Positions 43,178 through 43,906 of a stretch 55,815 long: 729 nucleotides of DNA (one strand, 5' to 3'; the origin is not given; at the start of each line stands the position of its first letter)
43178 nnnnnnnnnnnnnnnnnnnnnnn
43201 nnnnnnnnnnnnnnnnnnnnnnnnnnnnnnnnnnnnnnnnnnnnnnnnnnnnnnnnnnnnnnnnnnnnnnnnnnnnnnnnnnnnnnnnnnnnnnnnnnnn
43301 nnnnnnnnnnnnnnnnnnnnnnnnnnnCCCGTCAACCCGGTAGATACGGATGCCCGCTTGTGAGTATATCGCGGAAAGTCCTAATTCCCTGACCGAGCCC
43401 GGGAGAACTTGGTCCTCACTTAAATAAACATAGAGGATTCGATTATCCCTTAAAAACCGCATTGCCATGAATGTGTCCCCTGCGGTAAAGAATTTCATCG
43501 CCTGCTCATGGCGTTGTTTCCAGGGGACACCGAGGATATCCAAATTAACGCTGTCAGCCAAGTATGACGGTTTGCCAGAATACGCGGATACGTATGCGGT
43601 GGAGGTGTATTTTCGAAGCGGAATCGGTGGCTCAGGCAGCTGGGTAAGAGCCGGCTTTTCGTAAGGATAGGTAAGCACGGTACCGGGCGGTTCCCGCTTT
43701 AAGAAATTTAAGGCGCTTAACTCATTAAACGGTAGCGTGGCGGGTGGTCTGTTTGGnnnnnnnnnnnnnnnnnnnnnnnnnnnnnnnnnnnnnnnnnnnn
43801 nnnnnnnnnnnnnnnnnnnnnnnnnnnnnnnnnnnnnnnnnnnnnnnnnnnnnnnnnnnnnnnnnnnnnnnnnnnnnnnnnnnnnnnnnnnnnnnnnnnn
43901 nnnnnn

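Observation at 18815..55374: The enzyme repertoire mirrors actinobacterial lipomannan/LAM and protein O-mannosylation logic rather than classic Wzx/Wzy polysaccharide loci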

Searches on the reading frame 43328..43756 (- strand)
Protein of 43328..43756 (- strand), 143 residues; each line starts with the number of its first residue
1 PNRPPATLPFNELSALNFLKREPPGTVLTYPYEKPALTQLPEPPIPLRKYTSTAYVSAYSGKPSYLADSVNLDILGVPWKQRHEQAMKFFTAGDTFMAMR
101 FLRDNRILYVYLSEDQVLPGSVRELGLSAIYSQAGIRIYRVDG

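Call 88: search_protein_families(library=pfam, proteins=[window:43328-43756:-], max_evalue=1)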
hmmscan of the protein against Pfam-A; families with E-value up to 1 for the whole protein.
window:43328-43756:- (143 aa): 1 family
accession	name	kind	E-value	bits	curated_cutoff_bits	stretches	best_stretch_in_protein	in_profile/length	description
PF02742.21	Fe_dep_repr_C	-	0.12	12.9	27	0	73-89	24-40/70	Iron dependent repressor, metal binding and dimerisation domain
